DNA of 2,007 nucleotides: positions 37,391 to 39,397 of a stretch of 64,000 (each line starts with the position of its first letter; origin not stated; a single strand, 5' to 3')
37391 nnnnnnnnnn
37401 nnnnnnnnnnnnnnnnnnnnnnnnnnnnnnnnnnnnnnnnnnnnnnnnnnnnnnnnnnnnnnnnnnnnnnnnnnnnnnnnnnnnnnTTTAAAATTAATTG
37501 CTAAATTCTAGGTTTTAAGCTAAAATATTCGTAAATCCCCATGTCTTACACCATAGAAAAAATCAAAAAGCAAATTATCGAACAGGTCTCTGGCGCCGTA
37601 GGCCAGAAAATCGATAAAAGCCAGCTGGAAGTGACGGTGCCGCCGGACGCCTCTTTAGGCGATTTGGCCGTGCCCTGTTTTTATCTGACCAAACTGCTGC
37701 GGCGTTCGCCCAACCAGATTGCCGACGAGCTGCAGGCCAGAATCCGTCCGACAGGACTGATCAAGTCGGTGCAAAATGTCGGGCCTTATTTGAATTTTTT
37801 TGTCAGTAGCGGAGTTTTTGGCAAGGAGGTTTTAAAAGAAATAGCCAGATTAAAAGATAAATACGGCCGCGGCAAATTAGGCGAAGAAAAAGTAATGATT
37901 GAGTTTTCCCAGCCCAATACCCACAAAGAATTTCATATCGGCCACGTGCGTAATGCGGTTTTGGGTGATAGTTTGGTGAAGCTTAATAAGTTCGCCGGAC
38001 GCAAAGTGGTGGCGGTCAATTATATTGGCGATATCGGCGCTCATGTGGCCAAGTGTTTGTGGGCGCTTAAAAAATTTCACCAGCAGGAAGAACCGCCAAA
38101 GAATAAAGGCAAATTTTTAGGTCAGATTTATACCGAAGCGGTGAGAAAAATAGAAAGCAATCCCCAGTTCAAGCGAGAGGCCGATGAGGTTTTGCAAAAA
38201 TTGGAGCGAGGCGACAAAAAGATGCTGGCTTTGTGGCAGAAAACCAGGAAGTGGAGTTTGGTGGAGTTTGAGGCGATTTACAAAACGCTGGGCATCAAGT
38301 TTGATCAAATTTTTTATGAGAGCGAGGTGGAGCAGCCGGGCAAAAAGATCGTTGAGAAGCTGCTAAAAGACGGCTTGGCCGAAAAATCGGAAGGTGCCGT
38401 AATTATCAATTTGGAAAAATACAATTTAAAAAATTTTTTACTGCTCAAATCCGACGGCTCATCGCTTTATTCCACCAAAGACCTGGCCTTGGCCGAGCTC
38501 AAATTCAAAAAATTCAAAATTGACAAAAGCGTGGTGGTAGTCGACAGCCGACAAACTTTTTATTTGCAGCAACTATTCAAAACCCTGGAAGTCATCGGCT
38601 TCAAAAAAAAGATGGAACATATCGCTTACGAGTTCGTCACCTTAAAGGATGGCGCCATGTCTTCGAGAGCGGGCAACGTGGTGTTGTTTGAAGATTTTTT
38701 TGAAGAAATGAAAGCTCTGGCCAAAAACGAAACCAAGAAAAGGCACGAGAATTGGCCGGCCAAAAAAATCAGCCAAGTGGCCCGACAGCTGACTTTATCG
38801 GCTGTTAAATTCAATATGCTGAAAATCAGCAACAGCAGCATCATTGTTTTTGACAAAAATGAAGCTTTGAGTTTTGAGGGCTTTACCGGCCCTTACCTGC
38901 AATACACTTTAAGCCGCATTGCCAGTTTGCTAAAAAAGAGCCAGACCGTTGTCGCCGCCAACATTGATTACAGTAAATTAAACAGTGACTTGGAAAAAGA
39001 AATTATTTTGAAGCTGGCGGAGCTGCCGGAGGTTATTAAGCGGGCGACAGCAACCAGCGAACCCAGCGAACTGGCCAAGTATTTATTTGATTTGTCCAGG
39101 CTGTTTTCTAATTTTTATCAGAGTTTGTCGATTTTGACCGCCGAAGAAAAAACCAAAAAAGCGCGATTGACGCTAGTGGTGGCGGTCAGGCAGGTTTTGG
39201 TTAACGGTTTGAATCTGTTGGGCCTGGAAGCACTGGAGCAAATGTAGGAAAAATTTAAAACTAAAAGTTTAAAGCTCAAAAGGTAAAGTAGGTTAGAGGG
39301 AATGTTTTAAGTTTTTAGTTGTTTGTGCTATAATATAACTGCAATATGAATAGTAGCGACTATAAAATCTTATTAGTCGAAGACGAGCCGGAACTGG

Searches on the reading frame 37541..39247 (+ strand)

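Call 13: search_protein_families(library=pfam, proteins=[window:37541-39247:+], max_evalue=0.001)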
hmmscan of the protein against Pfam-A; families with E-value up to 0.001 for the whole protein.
window:37541-39247:+ (568 aa): 4 families
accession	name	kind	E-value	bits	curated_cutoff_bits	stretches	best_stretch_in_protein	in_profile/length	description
PF00750.26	tRNA-synt_1d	-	3.9e-54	184.4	23.3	1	106-429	10-339/349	tRNA synthetases class I (R), catalytic domain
PF05746.21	DALR_1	-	1.6e-31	109.2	22.3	1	453-568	1-117/117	DALR anticodon binding domain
PF03485.21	Arg_tRNA_synt_N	-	2.7e-15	57.2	21.5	1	7-88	2-85/85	Arginyl tRNA synthetase N terminal domain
PF01406.26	tRNA-synt_1e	-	0.00089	19.1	27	0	115-288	7-130/301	tRNA synthetases class I (C) catalytic domain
